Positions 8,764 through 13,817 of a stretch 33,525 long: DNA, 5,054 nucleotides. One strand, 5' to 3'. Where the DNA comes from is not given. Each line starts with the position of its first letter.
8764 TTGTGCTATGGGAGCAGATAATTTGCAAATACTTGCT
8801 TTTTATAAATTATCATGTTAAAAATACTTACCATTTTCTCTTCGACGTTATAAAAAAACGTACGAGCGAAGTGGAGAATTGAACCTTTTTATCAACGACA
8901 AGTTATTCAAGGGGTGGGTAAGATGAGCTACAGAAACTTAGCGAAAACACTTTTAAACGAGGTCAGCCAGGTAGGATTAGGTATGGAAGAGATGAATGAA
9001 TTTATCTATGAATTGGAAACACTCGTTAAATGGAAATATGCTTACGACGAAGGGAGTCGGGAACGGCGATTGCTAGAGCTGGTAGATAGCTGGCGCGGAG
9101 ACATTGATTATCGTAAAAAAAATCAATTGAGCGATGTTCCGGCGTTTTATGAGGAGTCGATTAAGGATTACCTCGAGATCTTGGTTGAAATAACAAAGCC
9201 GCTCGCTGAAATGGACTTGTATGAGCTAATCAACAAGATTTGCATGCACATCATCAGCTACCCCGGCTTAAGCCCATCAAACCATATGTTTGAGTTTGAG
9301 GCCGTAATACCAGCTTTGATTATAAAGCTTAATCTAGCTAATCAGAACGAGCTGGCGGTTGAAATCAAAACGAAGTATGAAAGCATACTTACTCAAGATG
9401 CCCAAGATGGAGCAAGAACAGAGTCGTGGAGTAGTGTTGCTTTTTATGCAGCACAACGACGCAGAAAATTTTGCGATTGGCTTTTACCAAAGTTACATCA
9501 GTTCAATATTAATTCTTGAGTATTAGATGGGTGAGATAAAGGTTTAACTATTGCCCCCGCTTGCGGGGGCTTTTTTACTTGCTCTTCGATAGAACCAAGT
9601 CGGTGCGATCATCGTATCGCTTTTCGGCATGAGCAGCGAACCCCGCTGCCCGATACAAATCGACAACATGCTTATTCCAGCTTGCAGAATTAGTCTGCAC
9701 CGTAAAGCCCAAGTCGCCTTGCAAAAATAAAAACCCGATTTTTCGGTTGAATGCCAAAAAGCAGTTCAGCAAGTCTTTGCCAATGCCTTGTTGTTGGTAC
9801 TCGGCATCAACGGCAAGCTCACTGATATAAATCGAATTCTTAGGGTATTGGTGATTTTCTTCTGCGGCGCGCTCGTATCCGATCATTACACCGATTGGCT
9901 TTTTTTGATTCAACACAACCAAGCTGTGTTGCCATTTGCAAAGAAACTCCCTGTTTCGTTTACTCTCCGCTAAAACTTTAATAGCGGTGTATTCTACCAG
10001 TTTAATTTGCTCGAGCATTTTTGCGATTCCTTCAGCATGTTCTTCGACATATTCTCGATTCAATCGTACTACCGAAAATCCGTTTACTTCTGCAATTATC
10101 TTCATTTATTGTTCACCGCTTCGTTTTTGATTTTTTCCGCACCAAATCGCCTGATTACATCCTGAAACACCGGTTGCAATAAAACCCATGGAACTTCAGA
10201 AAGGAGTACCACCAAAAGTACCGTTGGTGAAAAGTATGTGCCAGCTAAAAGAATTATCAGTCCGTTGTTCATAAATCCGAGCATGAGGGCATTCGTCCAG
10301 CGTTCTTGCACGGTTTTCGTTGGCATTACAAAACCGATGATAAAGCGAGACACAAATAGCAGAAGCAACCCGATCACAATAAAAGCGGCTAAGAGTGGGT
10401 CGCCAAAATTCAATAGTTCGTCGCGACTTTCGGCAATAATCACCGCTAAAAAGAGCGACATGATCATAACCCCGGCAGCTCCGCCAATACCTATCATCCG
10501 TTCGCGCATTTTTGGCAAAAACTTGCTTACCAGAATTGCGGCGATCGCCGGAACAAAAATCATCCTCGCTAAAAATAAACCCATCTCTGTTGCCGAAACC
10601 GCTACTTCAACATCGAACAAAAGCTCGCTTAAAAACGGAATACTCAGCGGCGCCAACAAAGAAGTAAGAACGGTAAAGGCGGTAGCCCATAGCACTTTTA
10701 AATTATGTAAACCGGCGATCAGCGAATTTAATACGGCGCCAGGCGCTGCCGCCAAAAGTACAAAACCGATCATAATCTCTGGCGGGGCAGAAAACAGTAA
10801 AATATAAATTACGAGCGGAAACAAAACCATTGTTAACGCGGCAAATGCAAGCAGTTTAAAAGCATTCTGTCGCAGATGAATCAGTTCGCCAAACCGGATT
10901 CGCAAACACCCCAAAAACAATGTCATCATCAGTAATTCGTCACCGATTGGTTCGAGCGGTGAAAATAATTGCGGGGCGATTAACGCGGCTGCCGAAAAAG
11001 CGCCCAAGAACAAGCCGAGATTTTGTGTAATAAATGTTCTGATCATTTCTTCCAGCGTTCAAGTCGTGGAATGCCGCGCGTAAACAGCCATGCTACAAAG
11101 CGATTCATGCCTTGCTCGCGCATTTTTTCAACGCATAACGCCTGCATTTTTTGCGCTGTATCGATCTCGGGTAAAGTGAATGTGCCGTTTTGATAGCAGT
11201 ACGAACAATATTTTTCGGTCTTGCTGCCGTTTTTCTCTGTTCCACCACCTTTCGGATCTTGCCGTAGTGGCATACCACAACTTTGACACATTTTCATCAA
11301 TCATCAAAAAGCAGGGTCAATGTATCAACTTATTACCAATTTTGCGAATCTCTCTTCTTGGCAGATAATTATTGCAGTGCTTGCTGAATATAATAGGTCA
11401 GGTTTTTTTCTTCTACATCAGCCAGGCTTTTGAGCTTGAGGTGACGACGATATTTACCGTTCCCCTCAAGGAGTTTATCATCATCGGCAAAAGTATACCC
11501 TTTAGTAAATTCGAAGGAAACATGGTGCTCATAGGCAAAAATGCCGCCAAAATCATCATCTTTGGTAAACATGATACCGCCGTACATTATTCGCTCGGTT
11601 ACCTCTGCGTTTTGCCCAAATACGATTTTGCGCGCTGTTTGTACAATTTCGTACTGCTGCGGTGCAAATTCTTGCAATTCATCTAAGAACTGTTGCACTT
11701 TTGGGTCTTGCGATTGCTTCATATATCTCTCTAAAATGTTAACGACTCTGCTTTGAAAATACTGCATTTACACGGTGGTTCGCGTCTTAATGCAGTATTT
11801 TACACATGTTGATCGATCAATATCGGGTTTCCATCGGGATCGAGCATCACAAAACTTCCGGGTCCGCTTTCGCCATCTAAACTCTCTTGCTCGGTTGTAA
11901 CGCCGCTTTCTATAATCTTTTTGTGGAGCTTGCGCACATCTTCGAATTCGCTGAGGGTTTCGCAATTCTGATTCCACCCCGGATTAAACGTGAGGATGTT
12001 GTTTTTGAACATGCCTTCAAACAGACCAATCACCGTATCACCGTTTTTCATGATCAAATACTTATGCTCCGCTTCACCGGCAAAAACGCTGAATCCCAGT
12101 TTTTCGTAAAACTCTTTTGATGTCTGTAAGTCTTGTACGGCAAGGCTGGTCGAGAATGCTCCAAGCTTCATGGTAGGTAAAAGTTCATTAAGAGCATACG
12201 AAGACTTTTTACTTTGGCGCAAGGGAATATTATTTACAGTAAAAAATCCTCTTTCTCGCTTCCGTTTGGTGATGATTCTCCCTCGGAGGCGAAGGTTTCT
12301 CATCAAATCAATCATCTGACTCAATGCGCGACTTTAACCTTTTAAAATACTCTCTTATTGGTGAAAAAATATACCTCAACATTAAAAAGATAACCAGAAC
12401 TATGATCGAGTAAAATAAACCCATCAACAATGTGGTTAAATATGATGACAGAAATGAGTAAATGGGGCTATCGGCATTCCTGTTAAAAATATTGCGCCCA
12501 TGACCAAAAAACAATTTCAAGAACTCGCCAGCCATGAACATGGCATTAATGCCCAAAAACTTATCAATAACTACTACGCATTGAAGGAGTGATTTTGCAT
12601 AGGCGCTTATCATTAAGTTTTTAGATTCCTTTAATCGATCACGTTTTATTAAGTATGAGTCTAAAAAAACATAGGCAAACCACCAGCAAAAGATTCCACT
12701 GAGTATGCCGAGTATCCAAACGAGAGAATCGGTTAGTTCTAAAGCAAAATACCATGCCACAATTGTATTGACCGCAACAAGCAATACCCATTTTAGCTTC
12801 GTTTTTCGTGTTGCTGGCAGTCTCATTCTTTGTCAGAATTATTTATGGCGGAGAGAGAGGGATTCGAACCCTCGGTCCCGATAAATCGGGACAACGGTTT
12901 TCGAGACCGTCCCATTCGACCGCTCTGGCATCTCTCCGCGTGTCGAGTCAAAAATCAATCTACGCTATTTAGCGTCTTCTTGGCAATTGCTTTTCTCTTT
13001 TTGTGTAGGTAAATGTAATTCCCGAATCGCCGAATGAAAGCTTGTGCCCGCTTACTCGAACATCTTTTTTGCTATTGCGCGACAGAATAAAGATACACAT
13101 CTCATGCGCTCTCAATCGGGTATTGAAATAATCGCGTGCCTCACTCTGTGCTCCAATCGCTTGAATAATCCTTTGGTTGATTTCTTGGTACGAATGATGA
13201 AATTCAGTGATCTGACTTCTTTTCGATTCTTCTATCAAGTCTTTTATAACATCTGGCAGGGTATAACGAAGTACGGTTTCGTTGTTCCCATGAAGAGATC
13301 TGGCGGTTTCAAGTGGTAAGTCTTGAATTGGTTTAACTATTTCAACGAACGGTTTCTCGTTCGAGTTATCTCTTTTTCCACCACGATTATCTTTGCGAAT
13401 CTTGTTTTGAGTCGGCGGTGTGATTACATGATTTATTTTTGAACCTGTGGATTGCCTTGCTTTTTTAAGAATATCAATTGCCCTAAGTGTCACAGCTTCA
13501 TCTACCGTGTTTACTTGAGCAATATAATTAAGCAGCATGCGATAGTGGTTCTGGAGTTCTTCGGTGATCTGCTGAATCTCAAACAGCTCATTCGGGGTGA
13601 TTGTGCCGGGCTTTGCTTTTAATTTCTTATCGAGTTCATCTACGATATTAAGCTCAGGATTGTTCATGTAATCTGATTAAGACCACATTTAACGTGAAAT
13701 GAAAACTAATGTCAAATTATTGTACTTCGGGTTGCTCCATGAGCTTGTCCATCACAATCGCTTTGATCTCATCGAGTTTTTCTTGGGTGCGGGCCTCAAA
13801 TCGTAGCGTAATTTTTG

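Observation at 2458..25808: Six copies of a 42-bp palindromic element (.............-N16-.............), confined to intergenic gaps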

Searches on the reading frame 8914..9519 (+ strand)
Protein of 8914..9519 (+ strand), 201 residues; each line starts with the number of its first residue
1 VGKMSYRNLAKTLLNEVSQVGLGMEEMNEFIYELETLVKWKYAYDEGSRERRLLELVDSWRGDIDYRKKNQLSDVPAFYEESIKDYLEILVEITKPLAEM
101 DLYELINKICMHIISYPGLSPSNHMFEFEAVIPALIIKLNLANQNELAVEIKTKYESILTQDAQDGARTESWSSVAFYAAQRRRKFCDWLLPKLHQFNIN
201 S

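Call 6: search_protein_families(library=ncbifam, proteins=[window:8914-9519:+])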
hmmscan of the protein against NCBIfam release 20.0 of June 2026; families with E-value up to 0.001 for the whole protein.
window:8914-9519:+ (201 aa): 0 families

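Call 30: search_protein_families(library=pfam, max_evalue=1, proteins=[window:8914-9519:+])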
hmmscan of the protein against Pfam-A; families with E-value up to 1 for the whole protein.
window:8914-9519:+ (201 aa): 2 families
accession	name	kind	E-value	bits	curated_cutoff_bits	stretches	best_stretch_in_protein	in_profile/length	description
PF20276.3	CTD1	-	0.0059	16.6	25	1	71-161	14-106/243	C-terminal domain 1 of the ABC-three component (ABC-3C) systems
PF17480.7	AlphaC_N2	-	0.14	12.6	25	1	44-75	17-46/71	AlphaC N-terminal domain 2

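Call 60: search_protein_families(library=phrogs, max_evalue=0.01, proteins=[window:8914-9519:+])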
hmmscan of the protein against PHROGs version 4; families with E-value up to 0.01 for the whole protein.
window:8914-9519:+ (201 aa): 0 families

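Call 61: search_protein_families(library=padloc, max_evalue=0.01, proteins=[window:8914-9519:+])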
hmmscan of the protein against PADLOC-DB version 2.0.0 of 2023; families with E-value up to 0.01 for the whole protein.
window:8914-9519:+ (201 aa): 0 families

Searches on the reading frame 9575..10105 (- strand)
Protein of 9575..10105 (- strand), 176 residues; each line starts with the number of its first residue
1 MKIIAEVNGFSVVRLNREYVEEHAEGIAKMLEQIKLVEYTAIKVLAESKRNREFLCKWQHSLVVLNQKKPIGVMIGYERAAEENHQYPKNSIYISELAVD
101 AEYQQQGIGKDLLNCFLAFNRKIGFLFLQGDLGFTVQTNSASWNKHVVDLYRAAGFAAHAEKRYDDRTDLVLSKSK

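Call 7: search_protein_families(library=ncbifam, proteins=[window:9575-10105:-])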
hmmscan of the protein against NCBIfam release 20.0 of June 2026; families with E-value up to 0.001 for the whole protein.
window:9575-10105:- (176 aa): 2 families
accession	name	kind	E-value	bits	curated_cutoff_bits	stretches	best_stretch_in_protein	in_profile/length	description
TIGR01575.1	rimI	equivalog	3.1e-05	24.1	86.4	1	52-128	25-94/132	ribosomal protein S18-alanine N-acetyltransferase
NF033083.0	AAC_3_I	equivalog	0.00012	22.3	200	1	61-132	50-120/145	AAC(3)-I family aminoglycoside N-acetyltransferase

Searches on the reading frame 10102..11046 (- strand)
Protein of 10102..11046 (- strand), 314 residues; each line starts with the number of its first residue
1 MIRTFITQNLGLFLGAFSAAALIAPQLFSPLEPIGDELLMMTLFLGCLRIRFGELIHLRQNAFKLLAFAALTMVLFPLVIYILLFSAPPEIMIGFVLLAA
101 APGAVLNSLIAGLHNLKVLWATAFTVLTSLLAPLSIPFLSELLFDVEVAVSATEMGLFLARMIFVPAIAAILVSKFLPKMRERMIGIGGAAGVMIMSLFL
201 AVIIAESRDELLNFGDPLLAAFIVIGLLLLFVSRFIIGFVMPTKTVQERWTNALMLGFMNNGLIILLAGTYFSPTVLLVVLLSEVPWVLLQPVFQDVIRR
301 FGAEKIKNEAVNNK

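Call 7: search_protein_families(library=ncbifam, proteins=[window:10102-11046:-])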
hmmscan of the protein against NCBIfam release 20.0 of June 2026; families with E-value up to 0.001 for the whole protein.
window:10102-11046:- (314 aa): 2 families
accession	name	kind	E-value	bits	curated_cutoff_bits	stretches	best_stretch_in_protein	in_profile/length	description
TIGR00841.1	bass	subfamily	6.1e-14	52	326.3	1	40-303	45-309/321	bile acid:sodium symporter family transporter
NF047939.1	PantTportPanS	equivalog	7e-13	48.9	400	1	6-278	4-276/299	ketopantoate/pantoate/pantothenate transporter PanS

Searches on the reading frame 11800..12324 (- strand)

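Call 7: search_protein_families(library=ncbifam, proteins=[window:11800-12324:-])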
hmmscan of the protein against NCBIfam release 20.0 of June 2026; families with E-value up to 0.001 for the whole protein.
window:11800-12324:- (174 aa): 4 families
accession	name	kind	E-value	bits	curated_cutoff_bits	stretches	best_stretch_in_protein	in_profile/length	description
NF000496.2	Fos_GSH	equivalog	0.00031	20.9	180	1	60-168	9-112/136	fosfomycin resistance glutathione transferase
TIGR02295.1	HpaD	equivalog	0.00057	19.2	321.4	0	60-169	9-114/298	3,4-dihydroxyphenylacetate 2,3-dioxygenase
NF032892.0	fosA7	exception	0.0008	19.5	305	1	60-167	9-111/140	FosA7 family fosfomycin resistance glutathione transferase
NF000026.1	154989_fosA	exception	0.001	19.3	275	0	60-167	9-111/141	FosA/FosA2 family fosfomycin resistance glutathione transferase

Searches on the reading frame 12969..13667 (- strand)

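Call 7: search_protein_families(library=ncbifam, proteins=[window:12969-13667:-])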
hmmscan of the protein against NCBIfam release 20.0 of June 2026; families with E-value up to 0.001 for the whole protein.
window:12969-13667:- (232 aa): 0 families

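Call 30: search_protein_families(library=pfam, max_evalue=1, proteins=[window:12969-13667:-])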
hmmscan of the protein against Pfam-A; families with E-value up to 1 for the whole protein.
window:12969-13667:- (232 aa): 2 families
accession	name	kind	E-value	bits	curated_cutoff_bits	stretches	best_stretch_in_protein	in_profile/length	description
PF04791.21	LMBR1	-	0.036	13.4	31.9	1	29-167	205-334/510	LMBR1-like membrane protein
PF09093.17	Lyase_catalyt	-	0.15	11.7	25.1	1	141-201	159-219/359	Lyase, catalytic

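Call 60: search_protein_families(library=phrogs, max_evalue=0.01, proteins=[window:12969-13667:-])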
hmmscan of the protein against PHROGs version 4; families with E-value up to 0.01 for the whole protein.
window:12969-13667:- (232 aa): 0 families

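Call 61: search_protein_families(library=padloc, max_evalue=0.01, proteins=[window:12969-13667:-])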
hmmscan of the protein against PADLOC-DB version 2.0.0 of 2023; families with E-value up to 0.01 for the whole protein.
window:12969-13667:- (232 aa): 0 families
